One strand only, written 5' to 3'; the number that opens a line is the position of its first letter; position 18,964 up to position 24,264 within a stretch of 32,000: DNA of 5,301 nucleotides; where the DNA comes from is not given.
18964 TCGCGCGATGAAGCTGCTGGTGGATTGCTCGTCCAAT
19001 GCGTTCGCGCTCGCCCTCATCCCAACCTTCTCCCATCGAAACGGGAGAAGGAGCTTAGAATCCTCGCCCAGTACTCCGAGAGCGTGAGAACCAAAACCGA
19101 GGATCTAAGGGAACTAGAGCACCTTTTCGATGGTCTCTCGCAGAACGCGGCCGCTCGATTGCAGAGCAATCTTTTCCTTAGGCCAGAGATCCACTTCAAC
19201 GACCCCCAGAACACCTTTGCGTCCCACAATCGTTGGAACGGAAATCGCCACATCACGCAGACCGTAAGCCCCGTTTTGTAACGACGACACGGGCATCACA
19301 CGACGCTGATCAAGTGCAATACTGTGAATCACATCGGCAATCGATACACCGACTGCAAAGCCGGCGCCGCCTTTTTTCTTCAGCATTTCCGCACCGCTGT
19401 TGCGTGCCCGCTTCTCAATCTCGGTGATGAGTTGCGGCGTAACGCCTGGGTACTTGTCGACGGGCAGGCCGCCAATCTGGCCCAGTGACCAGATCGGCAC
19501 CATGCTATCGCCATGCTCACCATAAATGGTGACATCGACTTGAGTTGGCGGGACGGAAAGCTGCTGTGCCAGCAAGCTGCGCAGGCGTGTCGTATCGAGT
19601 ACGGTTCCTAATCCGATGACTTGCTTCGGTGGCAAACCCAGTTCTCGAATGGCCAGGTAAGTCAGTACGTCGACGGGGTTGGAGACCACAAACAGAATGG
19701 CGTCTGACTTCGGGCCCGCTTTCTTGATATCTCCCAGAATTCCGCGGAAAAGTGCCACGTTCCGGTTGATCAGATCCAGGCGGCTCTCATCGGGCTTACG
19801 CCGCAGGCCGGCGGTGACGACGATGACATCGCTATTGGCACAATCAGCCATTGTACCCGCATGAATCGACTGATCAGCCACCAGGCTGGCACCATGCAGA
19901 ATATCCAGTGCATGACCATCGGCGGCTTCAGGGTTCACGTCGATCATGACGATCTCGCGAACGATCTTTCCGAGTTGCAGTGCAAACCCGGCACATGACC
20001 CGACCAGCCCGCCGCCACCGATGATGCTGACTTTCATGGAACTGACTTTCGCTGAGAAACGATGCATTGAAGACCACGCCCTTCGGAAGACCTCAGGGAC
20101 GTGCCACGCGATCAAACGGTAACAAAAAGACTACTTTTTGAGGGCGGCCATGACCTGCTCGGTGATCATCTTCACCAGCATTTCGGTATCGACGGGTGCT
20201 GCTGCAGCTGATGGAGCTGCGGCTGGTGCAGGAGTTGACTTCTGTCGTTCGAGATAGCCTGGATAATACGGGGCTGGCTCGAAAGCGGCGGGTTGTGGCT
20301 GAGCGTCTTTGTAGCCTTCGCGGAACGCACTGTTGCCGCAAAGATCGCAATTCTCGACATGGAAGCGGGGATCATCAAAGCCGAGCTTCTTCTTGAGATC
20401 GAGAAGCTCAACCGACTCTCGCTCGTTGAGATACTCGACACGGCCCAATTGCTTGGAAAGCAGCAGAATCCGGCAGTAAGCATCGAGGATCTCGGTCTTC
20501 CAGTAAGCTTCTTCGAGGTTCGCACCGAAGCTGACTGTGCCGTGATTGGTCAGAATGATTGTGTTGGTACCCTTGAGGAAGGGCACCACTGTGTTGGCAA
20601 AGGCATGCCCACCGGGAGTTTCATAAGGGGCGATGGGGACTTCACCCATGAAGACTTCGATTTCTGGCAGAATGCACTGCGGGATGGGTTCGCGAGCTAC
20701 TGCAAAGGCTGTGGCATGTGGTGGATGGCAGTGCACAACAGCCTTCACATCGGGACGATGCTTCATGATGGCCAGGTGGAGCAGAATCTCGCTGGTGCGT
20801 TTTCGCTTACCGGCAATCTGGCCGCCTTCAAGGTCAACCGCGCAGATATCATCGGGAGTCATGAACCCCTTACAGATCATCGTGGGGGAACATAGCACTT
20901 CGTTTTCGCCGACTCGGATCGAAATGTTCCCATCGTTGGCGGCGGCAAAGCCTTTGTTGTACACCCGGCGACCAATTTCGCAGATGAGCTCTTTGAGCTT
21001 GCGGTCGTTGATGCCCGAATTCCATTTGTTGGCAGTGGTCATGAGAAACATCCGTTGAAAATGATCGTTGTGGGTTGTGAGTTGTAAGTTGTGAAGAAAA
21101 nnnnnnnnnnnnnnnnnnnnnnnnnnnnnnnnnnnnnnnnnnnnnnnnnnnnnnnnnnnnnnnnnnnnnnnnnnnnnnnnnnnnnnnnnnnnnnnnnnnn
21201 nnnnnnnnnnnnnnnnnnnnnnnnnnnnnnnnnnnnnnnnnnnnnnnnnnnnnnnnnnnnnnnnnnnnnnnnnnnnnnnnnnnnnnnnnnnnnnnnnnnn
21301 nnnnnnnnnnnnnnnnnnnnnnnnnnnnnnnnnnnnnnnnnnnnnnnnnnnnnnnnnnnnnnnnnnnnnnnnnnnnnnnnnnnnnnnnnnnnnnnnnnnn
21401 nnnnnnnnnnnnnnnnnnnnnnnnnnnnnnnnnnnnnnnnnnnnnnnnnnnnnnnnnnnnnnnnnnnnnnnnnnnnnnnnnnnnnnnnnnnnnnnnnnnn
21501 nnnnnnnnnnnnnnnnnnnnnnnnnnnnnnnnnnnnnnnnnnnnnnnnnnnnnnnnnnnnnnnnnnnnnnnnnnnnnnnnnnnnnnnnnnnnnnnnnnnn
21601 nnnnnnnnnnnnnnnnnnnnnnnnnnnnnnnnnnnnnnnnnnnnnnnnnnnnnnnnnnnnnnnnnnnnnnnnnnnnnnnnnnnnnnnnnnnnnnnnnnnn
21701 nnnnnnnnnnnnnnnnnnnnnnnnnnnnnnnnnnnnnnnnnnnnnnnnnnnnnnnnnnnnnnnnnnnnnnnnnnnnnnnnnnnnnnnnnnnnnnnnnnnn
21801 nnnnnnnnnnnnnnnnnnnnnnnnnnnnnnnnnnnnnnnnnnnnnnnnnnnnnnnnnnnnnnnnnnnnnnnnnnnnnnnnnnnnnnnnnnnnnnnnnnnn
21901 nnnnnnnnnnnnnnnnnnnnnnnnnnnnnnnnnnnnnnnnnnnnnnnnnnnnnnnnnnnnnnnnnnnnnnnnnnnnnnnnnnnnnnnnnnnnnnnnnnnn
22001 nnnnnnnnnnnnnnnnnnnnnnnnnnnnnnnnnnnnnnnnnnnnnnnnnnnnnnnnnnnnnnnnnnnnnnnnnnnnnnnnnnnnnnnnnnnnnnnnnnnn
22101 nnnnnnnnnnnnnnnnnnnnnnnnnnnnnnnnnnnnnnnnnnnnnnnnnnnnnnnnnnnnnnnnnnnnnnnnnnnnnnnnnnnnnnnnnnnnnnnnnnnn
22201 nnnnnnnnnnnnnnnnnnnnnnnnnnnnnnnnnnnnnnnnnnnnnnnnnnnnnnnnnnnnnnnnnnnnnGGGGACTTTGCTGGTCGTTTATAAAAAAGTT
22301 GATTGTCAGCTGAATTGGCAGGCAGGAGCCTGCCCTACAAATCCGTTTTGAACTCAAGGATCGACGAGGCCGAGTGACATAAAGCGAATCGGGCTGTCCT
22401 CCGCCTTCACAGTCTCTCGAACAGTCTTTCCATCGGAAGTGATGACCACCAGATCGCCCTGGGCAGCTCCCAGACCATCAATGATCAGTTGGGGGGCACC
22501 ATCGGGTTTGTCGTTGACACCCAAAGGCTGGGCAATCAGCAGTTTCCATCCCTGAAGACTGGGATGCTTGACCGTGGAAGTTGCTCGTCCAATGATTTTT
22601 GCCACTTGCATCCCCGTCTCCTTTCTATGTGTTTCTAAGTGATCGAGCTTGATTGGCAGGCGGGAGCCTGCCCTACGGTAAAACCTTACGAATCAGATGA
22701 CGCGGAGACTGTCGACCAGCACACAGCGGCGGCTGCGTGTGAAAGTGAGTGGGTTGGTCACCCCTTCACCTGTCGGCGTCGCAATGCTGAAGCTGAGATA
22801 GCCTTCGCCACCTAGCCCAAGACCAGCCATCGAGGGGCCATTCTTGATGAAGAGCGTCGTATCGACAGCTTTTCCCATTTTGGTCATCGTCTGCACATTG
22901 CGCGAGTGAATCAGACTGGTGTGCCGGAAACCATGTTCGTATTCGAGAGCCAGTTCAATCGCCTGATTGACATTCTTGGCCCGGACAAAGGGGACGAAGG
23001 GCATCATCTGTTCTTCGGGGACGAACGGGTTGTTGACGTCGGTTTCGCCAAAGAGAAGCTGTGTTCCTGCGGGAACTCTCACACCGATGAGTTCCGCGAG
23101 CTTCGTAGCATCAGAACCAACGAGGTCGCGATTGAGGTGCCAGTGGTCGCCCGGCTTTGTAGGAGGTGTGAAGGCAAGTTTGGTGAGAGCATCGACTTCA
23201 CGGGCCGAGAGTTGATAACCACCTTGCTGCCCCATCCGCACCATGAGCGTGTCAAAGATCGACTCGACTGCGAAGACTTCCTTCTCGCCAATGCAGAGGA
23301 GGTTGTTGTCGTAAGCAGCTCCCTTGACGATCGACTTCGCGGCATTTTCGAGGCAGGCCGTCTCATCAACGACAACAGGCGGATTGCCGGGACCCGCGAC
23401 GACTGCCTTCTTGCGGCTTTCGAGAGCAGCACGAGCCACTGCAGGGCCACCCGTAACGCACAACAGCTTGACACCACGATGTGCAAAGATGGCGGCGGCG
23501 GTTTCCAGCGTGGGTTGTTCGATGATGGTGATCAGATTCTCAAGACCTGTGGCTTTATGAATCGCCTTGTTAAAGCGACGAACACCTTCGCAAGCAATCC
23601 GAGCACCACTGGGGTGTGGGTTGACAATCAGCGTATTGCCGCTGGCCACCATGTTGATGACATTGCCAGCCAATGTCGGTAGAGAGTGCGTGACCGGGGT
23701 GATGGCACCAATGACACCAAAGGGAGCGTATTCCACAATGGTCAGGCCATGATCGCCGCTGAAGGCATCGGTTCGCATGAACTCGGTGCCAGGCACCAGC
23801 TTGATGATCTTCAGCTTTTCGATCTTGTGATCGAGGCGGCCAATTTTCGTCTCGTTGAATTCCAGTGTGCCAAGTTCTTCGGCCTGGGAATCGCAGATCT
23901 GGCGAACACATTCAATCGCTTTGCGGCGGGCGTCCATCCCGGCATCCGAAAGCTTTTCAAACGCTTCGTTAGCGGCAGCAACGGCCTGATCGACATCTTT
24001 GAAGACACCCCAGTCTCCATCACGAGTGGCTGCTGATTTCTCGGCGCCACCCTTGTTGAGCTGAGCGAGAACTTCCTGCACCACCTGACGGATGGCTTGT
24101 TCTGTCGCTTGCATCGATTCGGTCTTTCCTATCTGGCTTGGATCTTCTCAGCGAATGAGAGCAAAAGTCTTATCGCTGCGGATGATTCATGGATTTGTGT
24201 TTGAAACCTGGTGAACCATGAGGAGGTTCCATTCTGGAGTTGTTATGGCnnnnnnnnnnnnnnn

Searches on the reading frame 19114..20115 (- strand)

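Call 6: search_protein_families(library=pfam, proteins=[window:19114-20115:-], max_evalue=0.01)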
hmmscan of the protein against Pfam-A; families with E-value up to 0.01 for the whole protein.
window:19114-20115:- (333 aa): 2 families
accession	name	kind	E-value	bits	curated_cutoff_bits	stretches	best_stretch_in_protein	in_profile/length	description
PF00056.29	Ldh_1_N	-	1.8e-35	122.5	27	1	27-168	1-141/141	lactate/malate dehydrogenase, NAD binding domain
PF02866.23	Ldh_1_C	-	1.2e-30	107.2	22.6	1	171-332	1-170/174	lactate/malate dehydrogenase, alpha/beta C-terminal domain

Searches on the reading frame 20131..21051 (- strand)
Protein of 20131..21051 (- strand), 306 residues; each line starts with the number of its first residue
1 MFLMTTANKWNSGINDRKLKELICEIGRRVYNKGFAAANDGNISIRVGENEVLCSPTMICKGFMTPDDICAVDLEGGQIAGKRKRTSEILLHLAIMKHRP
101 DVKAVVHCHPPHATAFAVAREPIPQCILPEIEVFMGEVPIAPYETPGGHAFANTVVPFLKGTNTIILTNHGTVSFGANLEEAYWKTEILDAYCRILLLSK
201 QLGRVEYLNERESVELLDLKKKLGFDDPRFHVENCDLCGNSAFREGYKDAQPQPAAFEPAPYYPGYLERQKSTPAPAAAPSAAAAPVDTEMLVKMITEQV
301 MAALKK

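Call 6: search_protein_families(library=pfam, proteins=[window:20131-21051:-], max_evalue=0.01)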
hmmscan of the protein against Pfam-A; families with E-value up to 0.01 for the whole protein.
window:20131-21051:- (306 aa): 1 family
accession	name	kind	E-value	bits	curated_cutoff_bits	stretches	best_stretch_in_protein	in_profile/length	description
PF00596.27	Aldolase_II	-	5.3e-49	167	22.2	1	22-197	2-183/183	Class II Aldolase and Adducin N-terminal domain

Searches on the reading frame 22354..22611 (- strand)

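Call 5: search_protein_families(library=pfam, proteins=[window:22354-22611:-], max_evalue=0.01)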
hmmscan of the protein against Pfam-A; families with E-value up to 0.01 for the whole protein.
window:22354-22611:- (85 aa): 1 family
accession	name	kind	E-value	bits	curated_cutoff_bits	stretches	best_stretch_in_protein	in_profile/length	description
PF03319.19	EutN_CcmL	-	2.5e-23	82.8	25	1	1-84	1-83/83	Ethanolamine utilisation protein EutN/carboxysome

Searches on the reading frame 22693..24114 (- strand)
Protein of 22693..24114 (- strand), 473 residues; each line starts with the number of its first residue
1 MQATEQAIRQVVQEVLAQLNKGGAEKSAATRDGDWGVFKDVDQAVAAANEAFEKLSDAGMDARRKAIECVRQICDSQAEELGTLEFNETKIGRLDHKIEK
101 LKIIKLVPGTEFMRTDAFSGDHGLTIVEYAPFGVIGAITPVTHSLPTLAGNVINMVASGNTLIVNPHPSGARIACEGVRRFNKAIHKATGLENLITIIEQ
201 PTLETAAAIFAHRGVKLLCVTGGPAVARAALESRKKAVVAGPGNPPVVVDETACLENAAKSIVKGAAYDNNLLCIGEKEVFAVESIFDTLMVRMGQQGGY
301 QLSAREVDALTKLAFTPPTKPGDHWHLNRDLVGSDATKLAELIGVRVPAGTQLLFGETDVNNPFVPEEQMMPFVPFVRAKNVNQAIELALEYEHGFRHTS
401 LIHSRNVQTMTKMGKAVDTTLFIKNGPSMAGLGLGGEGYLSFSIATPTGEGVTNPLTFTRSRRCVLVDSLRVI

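Call 5: search_protein_families(library=pfam, proteins=[window:22693-24114:-], max_evalue=0.01)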
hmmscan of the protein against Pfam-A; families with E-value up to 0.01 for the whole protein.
window:22693-24114:- (473 aa): 1 family
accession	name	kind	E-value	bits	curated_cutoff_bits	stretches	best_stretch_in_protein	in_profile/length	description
PF00171.27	Aldedh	-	2.1e-27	96.2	23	1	39-295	29-290/461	Aldehyde dehydrogenase family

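Call 18: find_homologous_proteins(query=window:22693-24114:-, max_evalue=1e-30)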
Query window:22693-24114:- (473 aa): 8000 proteins with E <= 1e-30 among 8000 candidates; the best 120 are listed.
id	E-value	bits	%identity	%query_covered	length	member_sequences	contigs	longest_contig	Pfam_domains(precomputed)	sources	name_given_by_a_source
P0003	0.0e+0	1054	100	100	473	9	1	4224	PF00171.28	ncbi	-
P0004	2.4e-264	895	83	100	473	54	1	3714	PF00171.28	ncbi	-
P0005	1.8e-263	892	83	100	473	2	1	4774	PF00171.28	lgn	-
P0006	5.7e-263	891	83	100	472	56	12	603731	PF00171.28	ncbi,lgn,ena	ncbi:MAG: aldehyde dehydrogenase family protein [Planctomycetaceae bacterium]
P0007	3.0e-262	888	83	100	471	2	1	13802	PF00171.28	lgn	-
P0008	7.5e-260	880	82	100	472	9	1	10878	PF00171.28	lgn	-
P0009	2.0e-259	879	81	100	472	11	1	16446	PF00171.28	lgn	-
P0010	2.8e-259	879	81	100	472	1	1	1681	PF00171.28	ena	-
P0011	4.0e-258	875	81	100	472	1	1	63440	PF00171.28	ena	-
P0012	5.2e-258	874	82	100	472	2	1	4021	PF00171.28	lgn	-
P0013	8.1e-258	874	82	100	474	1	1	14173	PF00171.28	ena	-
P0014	1.9e-257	873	81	100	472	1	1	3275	PF00171.28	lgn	-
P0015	4.8e-257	871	81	100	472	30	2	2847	PF00171.28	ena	-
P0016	9.3e-257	870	80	100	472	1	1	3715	PF00171.28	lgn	-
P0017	9.6e-257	870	80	100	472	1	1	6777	PF00171.28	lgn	-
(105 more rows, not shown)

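Call 21: find_related_loci(query=A1, collection=genome_contigs, flank=6000)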
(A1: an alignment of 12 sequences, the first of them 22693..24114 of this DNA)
Query A1 (473 aa) in genome_contigs; peptide patterns used: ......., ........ (x = any residue, [..] = any of these).
600 stretches matched a pattern (row limit reached: there are more); 575 encode a relative of the query (tblastn E <= 1e-3); the best 80 are kept; 80 distinct loci.
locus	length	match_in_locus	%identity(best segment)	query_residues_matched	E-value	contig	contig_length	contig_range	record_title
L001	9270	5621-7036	84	1-473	0e+0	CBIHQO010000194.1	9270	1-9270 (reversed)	MAG TPA_asm: uncultured Schlesneria sp. isolate SRR18156212_concoct_8 genome assembly, contig: ERZ27336872.3192, whole g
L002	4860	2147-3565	83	1-473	0e+0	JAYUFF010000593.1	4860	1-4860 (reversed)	MAG: Schlesneria sp. isolate GFS_7656 GFS_7656_592, whole genome shotgun sequence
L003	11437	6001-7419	83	1-473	0e+0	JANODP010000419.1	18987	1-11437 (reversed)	MAG: Schlesneria sp. isolate VAR_17_metabat_110 VAR_17_k141_2158219, whole genome shotgun sequence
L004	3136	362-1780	82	1-473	0e+0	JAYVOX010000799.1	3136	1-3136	MAG: Schlesneria sp. isolate GL72_DN_concoct_9_sub GL72_DN_concoct_9_sub_798, whole genome shotgun sequence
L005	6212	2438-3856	82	1-473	0e+0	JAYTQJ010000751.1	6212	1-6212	MAG: Schlesneria sp. isolate GFS_4627 GFS_4627_750, whole genome shotgun sequence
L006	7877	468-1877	81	1-473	0e+0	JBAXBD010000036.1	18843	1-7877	MAG: Schlesneria sp. isolate ELA158 MAG158_36, whole genome shotgun sequence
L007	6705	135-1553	82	1-473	0e+0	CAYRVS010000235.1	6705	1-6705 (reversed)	MAG TPA_asm: uncultured Planctomycetaceae bacterium isolate binchicken_co311_245 genome assembly, contig: NODE_17026_len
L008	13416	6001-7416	83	1-473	0e+0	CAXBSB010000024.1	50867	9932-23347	MAG TPA_asm: uncultured Schlesneria sp. isolate SRR1793862_metabat2_18 genome assembly, contig: ERZ2944670.49, whole gen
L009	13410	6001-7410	80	5-473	0e+0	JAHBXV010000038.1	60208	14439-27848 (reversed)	MAG: Planctomycetaceae bacterium isolate ACE_PLA28 PLA28_38, whole genome shotgun sequence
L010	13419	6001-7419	78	1-473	0e+0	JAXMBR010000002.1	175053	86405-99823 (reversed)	MAG: Planctomycetaceae bacterium isolate STL-PLA41 C1.145.fa-2, whole genome shotgun sequence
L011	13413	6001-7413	80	2-473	0e+0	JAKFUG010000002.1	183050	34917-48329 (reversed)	MAG: Planctomycetaceae bacterium isolate D1_Bin_15 D1_0000051, whole genome shotgun sequence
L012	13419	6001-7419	79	1-473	0e+0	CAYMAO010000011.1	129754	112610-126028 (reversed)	MAG TPA_asm: uncultured Planctomycetaceae bacterium isolate SRP150892_co2_79 genome assembly, contig: NODE_112_length_12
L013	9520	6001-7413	79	2-473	0e+0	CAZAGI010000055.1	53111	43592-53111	MAG TPA_asm: uncultured Planctomycetaceae bacterium isolate SRP287051_co1_163 genome assembly, contig: NODE_1200_length_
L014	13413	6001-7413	79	2-473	0e+0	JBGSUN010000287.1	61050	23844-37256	MAG: Planctomycetaceae bacterium isolate JTS-AC433 k141_965922, whole genome shotgun sequence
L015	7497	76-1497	80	1-473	0e+0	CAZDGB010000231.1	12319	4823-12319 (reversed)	MAG TPA_asm: uncultured Planctomycetaceae bacterium isolate SRP302895_co1_441 genome assembly, contig: NODE_10081_length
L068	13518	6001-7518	64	1-473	0e+0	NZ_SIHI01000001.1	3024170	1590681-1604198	Thalassoglobus neptunius strain KOR42 KOR42_contig00001, whole genome shotgun sequence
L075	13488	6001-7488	63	1-470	0e+0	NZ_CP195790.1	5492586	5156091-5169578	Planctomicrobium sp. SH527 chromosome, complete genome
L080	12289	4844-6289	63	3-473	0e+0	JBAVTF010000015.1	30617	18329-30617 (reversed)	MAG: Pirellulales bacterium isolate MFD03852_ilm_asm_bin10 k127_127900, whole genome shotgun sequence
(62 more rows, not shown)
